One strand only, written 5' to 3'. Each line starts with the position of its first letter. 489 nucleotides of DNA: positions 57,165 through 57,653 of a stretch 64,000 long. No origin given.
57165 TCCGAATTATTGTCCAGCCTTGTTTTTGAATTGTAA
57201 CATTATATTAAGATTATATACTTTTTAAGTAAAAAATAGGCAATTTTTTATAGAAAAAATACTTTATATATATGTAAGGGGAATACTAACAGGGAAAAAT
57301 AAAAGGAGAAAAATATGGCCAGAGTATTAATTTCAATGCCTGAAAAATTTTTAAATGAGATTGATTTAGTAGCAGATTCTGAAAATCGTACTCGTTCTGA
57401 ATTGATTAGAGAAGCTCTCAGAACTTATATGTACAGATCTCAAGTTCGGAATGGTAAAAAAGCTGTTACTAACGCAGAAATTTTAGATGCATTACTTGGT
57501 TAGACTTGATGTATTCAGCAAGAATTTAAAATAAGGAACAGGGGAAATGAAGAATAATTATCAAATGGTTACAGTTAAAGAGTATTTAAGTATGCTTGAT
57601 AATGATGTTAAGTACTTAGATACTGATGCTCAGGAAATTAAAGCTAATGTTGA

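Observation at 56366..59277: In-register ~42-bp upstream element shared by six transcription units of unknown function (candidate regulon or non-canonical promoter class)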

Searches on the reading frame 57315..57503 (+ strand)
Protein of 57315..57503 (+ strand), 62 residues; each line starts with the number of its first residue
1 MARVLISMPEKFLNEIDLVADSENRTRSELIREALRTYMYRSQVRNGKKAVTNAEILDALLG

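Call 15: search_protein_families(library=pfam, max_evalue=0.01, proteins=[window:57315-57503:+])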
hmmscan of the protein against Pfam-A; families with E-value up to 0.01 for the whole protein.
window:57315-57503:+ (62 aa): 3 families
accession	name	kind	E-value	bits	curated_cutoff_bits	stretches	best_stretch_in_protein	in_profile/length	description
PF01402.27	RHH_1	-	2e-07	31.2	20.5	1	3-39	1-37/39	Ribbon-helix-helix protein, copG family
PF07878.17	RHH_5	-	1.8e-05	24.8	26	1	1-32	1-32/43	CopG-like RHH_1 or ribbon-helix-helix domain, RHH_5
PF15919.11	HicB_lk_antitox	-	0.0025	18.4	27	1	2-33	90-121/123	HicB_like antitoxin of bacterial toxin-antitoxin system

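Call 43: find_encoding_contigs(protein=window:57315-57503:+, flank=3000, max_places=10)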
Protein window:57315-57503:+ (62 aa): 23 contigs read that carry it; 10 places shown.
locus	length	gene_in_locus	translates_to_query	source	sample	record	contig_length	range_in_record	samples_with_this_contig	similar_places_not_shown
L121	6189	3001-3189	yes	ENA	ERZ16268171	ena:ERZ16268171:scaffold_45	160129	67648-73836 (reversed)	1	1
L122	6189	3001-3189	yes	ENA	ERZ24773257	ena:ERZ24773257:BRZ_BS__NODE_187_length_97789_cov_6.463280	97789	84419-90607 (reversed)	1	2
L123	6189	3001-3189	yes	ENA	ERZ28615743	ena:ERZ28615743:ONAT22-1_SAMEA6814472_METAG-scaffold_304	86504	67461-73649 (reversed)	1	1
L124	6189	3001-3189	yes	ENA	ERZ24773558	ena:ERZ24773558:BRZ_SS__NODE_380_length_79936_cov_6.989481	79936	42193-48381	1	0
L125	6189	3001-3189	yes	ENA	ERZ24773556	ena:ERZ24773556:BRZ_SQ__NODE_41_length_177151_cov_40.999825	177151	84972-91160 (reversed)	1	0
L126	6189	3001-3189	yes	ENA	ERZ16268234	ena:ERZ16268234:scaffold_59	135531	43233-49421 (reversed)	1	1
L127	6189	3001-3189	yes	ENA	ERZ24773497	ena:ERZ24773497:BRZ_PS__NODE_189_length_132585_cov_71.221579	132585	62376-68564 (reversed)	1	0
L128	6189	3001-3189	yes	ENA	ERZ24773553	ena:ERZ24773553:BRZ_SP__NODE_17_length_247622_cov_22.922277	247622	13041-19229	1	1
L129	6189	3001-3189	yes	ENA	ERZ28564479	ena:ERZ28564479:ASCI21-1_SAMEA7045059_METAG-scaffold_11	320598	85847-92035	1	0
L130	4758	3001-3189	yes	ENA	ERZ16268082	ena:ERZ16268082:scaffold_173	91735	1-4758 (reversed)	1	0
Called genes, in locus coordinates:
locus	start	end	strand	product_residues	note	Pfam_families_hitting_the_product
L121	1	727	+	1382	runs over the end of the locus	-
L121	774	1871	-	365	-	PF01926:MMR_HSR1, PF02421:FeoB_N, PF06071:YchF-GTPase_C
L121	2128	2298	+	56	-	-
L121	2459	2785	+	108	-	-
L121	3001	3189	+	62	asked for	PF01402:RHH_1, PF07878:RHH_5 (weak)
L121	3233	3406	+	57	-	-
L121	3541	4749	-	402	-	PF00009:GTP_EFTU, PF03144:GTP_EFTU_D2, PF03143:GTP_EFTU_D3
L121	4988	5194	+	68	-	-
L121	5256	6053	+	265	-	PF03309:Pan_kinase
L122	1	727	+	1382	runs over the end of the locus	-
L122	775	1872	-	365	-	PF01926:MMR_HSR1, PF02421:FeoB_N, PF06071:YchF-GTPase_C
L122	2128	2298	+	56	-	-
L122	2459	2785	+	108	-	-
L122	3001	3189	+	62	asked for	PF01402:RHH_1, PF07878:RHH_5 (weak)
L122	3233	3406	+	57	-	-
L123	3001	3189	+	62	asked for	PF01402:RHH_1, PF07878:RHH_5 (weak)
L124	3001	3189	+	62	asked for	PF01402:RHH_1, PF07878:RHH_5 (weak)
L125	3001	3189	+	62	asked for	PF01402:RHH_1, PF07878:RHH_5 (weak)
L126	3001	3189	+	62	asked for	PF01402:RHH_1, PF07878:RHH_5 (weak)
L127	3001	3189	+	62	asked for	PF01402:RHH_1, PF07878:RHH_5 (weak)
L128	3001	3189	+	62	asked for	PF01402:RHH_1, PF07878:RHH_5 (weak)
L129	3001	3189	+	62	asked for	PF01402:RHH_1, PF07878:RHH_5 (weak)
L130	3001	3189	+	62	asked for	PF01402:RHH_1, PF07878:RHH_5 (weak)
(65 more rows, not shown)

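Call 44: find_homologous_proteins(query=window:57315-57503:+, max_evalue=0.00001)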
Query window:57315-57503:+ (62 aa): 2297 proteins with E <= 0.00001 among 2302 candidates; the best 120 are listed.
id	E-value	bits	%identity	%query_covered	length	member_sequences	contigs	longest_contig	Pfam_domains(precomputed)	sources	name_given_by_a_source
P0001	4.5e-30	119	98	100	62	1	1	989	PF07878.18,PF01402.28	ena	-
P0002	3.4e-29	116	97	100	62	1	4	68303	PF07878.18,PF01402.28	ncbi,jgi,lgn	-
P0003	1.0e-27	111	92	100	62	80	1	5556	PF01402.28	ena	-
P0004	2.9e-27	110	90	100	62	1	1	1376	PF07878.18,PF01402.28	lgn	-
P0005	4.9e-27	109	92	100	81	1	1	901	PF01402.28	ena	-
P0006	5.6e-27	109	92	100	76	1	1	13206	PF01402.28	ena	-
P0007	7.9e-27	109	90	100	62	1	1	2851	PF01402.28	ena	-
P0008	8.2e-27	109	90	100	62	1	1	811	PF07878.18,PF01402.28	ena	-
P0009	1.1e-26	108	90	100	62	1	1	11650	PF01402.28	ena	-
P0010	1.3e-26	108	92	100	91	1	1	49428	PF01402.28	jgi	-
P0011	1.6e-26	108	90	100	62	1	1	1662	PF07878.18,PF01402.28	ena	-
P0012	1.6e-26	108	89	100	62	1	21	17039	PF01402.28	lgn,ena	-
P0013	2.1e-26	107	90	100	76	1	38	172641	PF01402.28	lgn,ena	-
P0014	2.9e-26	107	90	100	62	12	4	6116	PF01402.28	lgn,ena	-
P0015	3.0e-26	107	89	100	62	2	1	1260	PF01402.28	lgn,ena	-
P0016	3.0e-26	107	89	100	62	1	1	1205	PF07878.18,PF01402.28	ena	-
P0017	3.1e-26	107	89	100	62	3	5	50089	PF01402.28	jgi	jgi:metal-responsive CopG/Arc/MetJ family transcriptional regulator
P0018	3.2e-26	107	89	100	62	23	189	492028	PF01402.28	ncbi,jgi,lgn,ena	-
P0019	4.4e-26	106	89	100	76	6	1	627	PF01402.28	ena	-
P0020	5.8e-26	106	89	100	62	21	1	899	PF01402.28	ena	-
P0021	6.0e-26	106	89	100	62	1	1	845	PF01402.28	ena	-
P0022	6.2e-26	106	89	100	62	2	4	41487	PF07878.18,PF01402.28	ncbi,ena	-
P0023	6.3e-26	106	89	100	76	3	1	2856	PF01402.28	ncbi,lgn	-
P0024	8.8e-26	105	89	100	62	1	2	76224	PF01402.28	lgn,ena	-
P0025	9.0e-26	105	87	100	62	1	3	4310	PF01402.28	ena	-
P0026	1.3e-25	105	87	100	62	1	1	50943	PF01402.28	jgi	-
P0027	1.7e-25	105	87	100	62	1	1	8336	PF01402.28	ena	-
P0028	1.8e-25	104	85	100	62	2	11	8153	PF01402.28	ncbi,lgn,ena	-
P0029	1.8e-25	104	87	100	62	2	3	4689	PF01402.28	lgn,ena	-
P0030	2.2e-25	104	87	100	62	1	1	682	PF01402.28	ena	-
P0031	2.3e-25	104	89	100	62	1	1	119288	PF01402.28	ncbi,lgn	-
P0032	2.5e-25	104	87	100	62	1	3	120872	PF01402.28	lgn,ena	-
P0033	3.3e-25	104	87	100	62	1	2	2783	PF01402.28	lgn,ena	-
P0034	3.4e-25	104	87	100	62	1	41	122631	PF01402.28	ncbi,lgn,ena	-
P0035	4.0e-25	103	85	100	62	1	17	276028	PF01402.28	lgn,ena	-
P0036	5.8e-25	103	85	100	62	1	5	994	PF01402.28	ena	-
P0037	6.6e-25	103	87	100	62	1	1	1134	PF01402.28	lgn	-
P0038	6.8e-25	103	85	100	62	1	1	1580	PF01402.28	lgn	-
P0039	6.8e-25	103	85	100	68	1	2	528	PF01402.28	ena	-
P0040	6.8e-25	103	85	100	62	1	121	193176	PF01402.28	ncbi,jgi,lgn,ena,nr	ncbi:MAG TPA: hypothetical protein DEO94_07220 [Cyanobacteria bacterium UBA11991]|nr:ribbon-helix-he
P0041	8.4e-25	102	84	100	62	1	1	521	PF01402.28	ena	-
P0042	9.3e-25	102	87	100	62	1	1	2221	PF01402.28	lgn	-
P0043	1.3e-24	102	85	100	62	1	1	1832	PF01402.28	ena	-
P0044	1.3e-24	102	87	100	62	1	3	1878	PF01402.28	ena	-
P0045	1.3e-24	102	85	100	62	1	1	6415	PF01402.28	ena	-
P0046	1.3e-24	102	85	100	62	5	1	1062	PF01402.28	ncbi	-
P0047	1.4e-24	102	84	100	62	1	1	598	PF01402.28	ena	-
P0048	1.5e-24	102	84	100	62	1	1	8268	PF01402.28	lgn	-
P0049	1.7e-24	101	87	100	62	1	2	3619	PF01402.28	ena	-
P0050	1.8e-24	101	87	100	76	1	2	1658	PF01402.28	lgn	-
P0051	1.8e-24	101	84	100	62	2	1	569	PF01402.28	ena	-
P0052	1.9e-24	101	84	100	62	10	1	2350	PF01402.28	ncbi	-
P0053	1.9e-24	101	84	100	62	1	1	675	PF01402.28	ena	-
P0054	2.1e-24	101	87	100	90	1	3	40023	PF01402.28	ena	-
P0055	2.6e-24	101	85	100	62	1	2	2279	PF01402.28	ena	-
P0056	2.7e-24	101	82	100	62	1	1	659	PF01402.28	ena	-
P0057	2.8e-24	101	82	100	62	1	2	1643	PF01402.28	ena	-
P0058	2.8e-24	101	82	100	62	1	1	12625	PF01402.28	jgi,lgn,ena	-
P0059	2.8e-24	101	84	100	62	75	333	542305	PF01402.28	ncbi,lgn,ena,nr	ncbi:MAG: ribbon-helix-helix protein, CopG family [Brachyspira sp.]|nr:ribbon-helix-helix protein, C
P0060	3.7e-24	100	81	100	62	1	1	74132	PF01402.28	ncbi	-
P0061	3.7e-24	100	84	100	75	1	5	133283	PF01402.28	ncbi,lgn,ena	-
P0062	3.7e-24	100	82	100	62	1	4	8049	PF01402.28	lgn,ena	-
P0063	3.7e-24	100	85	100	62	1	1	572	PF07878.18,PF01402.28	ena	-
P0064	3.7e-24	100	84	100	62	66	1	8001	PF01402.28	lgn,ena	-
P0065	3.7e-24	100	85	98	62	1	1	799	PF01402.28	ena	-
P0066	3.8e-24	100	84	100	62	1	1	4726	PF01402.28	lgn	-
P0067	3.8e-24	100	82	100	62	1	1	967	PF01402.28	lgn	-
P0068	3.9e-24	100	82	100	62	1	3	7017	PF01402.28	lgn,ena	-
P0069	3.9e-24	100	84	100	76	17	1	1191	PF01402.28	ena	-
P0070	3.9e-24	100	84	100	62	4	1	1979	PF01402.28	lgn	-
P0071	3.9e-24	100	84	100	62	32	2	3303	PF01402.28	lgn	-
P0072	4.0e-24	100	84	100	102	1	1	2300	PF01402.28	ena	-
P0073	4.2e-24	100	84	100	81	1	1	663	PF01402.28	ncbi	-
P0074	4.8e-24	100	84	100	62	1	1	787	PF01402.28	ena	-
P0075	5.0e-24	100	85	100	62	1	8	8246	PF01402.28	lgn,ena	-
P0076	5.1e-24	100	85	100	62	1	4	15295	PF01402.28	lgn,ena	-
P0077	5.2e-24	100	84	100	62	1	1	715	PF01402.28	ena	-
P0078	5.3e-24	100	84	100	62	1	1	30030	PF01402.28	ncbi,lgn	-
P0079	5.4e-24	100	84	100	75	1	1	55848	PF01402.28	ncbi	-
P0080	5.9e-24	100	84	100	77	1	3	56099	PF01402.28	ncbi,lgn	-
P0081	6.4e-24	100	84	100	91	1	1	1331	PF01402.28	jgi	jgi:hypothetical protein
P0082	6.5e-24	100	84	100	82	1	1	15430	PF01402.28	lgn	-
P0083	6.7e-24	100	84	100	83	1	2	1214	PF15919.12,PF01402.28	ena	-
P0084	6.9e-24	99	84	100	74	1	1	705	PF01402.28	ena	-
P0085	6.9e-24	99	82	100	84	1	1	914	PF01402.28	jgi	jgi:metal-responsive CopG/Arc/MetJ family transcriptional regulator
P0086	7.0e-24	99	84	100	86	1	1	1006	PF01402.28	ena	-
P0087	7.2e-24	99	82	100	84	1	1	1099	PF01402.28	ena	-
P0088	7.2e-24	99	84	100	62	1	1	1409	PF01402.28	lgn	-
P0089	7.3e-24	99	82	100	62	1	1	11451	PF01402.28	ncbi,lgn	-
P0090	7.4e-24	99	85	100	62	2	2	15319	PF01402.28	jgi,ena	-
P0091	7.4e-24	99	84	100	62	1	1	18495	PF01402.28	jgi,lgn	-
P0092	7.4e-24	99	84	98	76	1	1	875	PF01402.28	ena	-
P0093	7.5e-24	99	84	98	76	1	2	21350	PF01402.28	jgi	-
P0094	9.4e-24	99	93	89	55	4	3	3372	PF01402.28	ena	-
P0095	1.0e-23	99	82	100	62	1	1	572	PF01402.28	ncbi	-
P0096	1.1e-23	99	81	100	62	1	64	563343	PF01402.28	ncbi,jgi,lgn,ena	jgi:metal-responsive CopG/Arc/MetJ family transcriptional regulator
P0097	1.1e-23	99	82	100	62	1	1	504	PF01402.28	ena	-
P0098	1.1e-23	99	84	100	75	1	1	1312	PF01402.28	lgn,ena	-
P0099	1.1e-23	99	82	100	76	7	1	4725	PF01402.28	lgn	-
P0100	1.1e-23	99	84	100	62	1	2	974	PF07878.18,PF01402.28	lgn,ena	-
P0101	1.1e-23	99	81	100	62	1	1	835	PF01402.28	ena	-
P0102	1.3e-23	99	84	100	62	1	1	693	PF01402.28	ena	-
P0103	1.4e-23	99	82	100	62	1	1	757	PF01402.28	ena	-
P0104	1.4e-23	99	82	100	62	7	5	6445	PF01402.28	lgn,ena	-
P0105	1.4e-23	99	84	100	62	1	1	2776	PF01402.28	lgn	-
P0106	1.9e-23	98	81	100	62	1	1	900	PF07878.18,PF01402.28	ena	-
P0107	1.9e-23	98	84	100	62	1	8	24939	PF01402.28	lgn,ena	-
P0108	2.0e-23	98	79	100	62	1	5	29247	PF01402.28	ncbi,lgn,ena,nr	ncbi:ribbon-helix-helix protein, CopG family [bacterium]|nr:ribbon-helix-helix protein, CopG family 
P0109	2.0e-23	98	81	100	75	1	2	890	PF01402.28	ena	-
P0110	2.0e-23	98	81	100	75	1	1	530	PF01402.28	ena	-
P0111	2.1e-23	98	84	100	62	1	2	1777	PF01402.28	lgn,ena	-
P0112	2.1e-23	98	84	100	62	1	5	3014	PF01402.28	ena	-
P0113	2.1e-23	98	81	100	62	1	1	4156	PF01402.28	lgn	-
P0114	2.2e-23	98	79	100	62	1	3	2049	PF01402.28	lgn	-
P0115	2.2e-23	98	84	100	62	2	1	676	PF01402.28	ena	-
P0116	2.2e-23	98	81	100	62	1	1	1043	PF01402.28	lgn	-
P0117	2.3e-23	98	85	98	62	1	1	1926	PF01402.28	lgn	-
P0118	2.7e-23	98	82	100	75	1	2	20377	PF01402.28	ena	-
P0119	2.7e-23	98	81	100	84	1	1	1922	PF01402.28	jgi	jgi:metal-responsive CopG/Arc/MetJ family transcriptional regulator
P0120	2.7e-23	98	82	100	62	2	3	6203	PF01402.28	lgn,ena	-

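Call 45: find_encoding_contigs(protein=P0059, flank=2500, max_places=3)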
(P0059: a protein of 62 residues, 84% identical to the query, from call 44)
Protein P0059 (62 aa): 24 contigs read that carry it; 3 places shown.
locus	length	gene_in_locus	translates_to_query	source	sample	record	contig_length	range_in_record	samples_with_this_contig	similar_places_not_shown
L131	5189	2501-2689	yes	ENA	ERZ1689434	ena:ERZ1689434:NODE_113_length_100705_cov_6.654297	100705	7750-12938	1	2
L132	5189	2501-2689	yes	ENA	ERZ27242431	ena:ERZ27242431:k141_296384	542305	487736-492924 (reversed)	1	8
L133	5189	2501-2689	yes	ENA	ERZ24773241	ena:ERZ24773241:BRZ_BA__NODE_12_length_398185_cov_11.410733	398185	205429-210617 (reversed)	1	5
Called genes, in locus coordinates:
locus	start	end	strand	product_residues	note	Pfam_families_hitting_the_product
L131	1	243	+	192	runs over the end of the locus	PF02572:CobA_CobO_BtuR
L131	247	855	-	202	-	PF20318:DUF6613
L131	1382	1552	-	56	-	-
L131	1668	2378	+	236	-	-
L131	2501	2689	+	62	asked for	PF01402:RHH_1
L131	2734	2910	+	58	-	-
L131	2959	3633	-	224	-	PF20318:DUF6613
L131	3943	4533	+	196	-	PF07238:PilZ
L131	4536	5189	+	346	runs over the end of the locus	PF00155:Aminotran_1_2, PF01276:OKR_DC_1, PF00266:Aminotran_5 (weak), PF01041:DegT_DnrJ_EryC1, PF01212:Beta_elim_lyase (weak), PF05889:SepSecS (weak)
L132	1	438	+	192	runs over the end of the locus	PF02572:CobA_CobO_BtuR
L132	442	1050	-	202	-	PF20318:DUF6613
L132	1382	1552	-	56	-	-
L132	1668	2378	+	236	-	-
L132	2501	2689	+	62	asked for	PF01402:RHH_1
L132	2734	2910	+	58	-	-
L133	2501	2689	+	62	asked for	PF01402:RHH_1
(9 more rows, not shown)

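Call 46: find_encoding_contigs(protein=P0096, flank=2500, max_places=3)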
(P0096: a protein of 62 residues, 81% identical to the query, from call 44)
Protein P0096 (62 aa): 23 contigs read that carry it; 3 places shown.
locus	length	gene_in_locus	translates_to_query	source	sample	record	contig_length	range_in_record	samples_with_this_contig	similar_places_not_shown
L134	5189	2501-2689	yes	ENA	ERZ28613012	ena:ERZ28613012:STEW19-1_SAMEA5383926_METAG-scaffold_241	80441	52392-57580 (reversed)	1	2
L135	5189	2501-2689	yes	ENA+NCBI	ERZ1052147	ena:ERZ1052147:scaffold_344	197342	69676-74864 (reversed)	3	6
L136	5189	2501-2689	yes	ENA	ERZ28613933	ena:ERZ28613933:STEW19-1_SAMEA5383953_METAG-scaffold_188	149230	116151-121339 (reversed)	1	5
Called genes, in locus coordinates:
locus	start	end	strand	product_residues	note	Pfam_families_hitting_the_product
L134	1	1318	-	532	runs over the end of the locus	PF01293:PEPCK_ATP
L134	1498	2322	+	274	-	PF04542:Sigma70_r2, PF04539:Sigma70_r3, PF08281:Sigma70_r4_2, PF04545:Sigma70_r4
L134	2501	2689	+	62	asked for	PF01402:RHH_1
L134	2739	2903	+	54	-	-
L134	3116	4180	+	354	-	PF01312:Bac_export_2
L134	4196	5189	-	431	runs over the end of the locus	-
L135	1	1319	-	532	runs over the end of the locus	PF01293:PEPCK_ATP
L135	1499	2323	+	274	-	PF04542:Sigma70_r2, PF04539:Sigma70_r3, PF08281:Sigma70_r4_2, PF04545:Sigma70_r4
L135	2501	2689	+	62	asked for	PF01402:RHH_1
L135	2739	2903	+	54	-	-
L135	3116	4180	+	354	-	PF01312:Bac_export_2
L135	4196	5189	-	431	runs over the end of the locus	-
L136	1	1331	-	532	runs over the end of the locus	PF01293:PEPCK_ATP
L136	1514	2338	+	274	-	PF04542:Sigma70_r2, PF04539:Sigma70_r3, PF08281:Sigma70_r4_2, PF04545:Sigma70_r4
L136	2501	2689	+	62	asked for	PF01402:RHH_1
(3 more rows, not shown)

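Call 47: find_encoding_contigs(protein=P0108, flank=2500, max_places=3)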
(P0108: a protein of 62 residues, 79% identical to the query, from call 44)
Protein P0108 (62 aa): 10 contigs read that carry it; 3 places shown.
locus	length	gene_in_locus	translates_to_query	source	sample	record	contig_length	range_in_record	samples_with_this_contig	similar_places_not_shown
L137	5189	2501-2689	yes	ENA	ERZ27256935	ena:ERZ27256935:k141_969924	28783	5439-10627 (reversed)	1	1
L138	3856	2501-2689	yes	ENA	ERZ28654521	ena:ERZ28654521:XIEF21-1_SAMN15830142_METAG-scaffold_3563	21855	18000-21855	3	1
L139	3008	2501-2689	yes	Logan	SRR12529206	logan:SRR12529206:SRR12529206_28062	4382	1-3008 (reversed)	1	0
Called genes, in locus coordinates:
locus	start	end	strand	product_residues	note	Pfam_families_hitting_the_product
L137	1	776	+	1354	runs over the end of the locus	-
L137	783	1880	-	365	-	PF01926:MMR_HSR1, PF02421:FeoB_N, PF06071:YchF-GTPase_C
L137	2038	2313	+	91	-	-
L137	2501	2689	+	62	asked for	PF01402:RHH_1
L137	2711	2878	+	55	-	-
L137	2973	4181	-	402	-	PF00009:GTP_EFTU, PF03144:GTP_EFTU_D2, PF03143:GTP_EFTU_D3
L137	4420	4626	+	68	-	-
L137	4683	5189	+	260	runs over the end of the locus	PF03309:Pan_kinase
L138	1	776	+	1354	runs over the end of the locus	-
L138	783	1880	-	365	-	PF01926:MMR_HSR1, PF02421:FeoB_N, PF06071:YchF-GTPase_C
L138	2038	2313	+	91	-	-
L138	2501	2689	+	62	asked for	PF01402:RHH_1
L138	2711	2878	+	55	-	-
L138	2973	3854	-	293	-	?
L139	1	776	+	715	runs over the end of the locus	?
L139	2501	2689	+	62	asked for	PF01402:RHH_1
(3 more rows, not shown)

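Call 49: search_protein_families(library=ncbifam, max_evalue=0.001, proteins=[L134:1498-2322:+, L134:2739-2903:+, L134:2501-2689:+, L131:1668-2378:+])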
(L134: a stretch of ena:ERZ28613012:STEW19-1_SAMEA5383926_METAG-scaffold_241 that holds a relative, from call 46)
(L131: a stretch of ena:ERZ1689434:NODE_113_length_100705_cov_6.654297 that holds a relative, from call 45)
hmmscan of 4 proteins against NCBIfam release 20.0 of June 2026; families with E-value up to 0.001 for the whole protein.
L134:1498-2322:+ (274 aa): 78 families (the best 25 are shown)
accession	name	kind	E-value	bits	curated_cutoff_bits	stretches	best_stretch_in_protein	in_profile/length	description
NF004935.0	PRK06288.1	equivalog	9.2e-76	255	343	1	14-264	12-265/270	RNA polymerase sigma factor WhiG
TIGR02479.1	FliA_WhiG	subfamily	1e-69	234.7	189.6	1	41-261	1-223/224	FliA/WhiG family RNA polymerase sigma factor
NF005809.0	PRK07670.1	equivalog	1e-65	221.8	326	1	19-264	7-253/255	FliA/WhiG family RNA polymerase sigma factor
NF005413.0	PRK06986.1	subfamily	1.6e-64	218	201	1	31-264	8-239/241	RNA polymerase sigma factor FliA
NF004572.0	PRK05911.1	equivalog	1.9e-55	188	378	1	18-262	6-254/257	RNA polymerase sigma factor sigma-28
NF009091.0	PRK12427.1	equivalog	1.3e-35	123.2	339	1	41-261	20-231/233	FliA/WhiG family RNA polymerase sigma factor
TIGR02980.1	SigBFG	subfamily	3.2e-34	118.6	234.35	1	35-260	2-225/227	SigB/SigF/SigG family RNA polymerase sigma factor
TIGR02937.1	sigma70-ECF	superfamily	8.2e-33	113.4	42.9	1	38-260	3-164/165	sigma-70 family RNA polymerase sigma factor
TIGR02997.1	Sig70-cyanoRpoD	subfamily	3.3e-31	108.7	384.5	1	50-258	85-298/298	RNA polymerase sigma factor, RpoD/SigA family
TIGR02393.1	RpoD_Cterm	equivalog_domain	1e-28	100.6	354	1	49-262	10-229/238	RNA polymerase sigma factor RpoD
TIGR02394.1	rpoS_proteo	equivalog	7.9e-28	97.8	378.7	1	29-266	39-279/285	RNA polymerase sigma factor RpoS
NF005785.0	PRK07598.1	equivalog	1.3e-27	96.7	554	1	50-260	186-401/415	RNA polymerase sigma factor SigC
TIGR02885.1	spore_sigF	equivalog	1.5e-26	93.7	321.45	1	29-260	4-230/231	RNA polymerase sporulation sigma factor SigF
NF005644.0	PRK07408.1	subfamily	1.8e-25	90.1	261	1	20-264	12-256/258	RNA polymerase sigma factor SigF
NF004052.0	PRK05572.1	subfamily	2.1e-25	89.7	311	1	15-262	13-251/252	SigF/SigG family RNA polymerase sporulation sigma factor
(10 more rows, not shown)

L134:2739-2903:+ (54 aa): 0 families

L134:2501-2689:+ (62 aa): 5 families
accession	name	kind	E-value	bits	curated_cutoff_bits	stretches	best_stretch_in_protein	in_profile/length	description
NF053762.1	aCcr1_fam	equivalog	1.1e-07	31.7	60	1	8-38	7-37/38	aCcr1 family cell cycle regulator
NF002169.0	PRK01002.1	subfamily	1.6e-06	28.1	111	1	1-46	4-50/141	nickel responsive regulator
NF003381.0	PRK04460.1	equivalog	5.9e-05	23.2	105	1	2-51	5-55/139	nickel-responsive transcriptional regulator NikR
NF002815.0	PRK02967.1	equivalog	7.4e-05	22.8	83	1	1-54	1-55/139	nickel-responsive transcriptional regulator NikR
NF001884.0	PRK00630.1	subfamily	0.00038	20.6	119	1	3-49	12-59/148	nickel responsive regulator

L131:1668-2378:+ (236 aa): 0 families

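Call 56: find_encoding_contigs(protein=P0095, flank=1000, max_places=5)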
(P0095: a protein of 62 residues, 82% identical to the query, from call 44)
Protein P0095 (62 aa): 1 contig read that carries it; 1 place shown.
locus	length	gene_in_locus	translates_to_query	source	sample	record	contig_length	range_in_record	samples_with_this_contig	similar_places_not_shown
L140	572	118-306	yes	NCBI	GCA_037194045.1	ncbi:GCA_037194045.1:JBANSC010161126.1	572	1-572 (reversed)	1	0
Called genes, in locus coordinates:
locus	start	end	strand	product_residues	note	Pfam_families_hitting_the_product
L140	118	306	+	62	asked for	PF01402:RHH_1 (weak)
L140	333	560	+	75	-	-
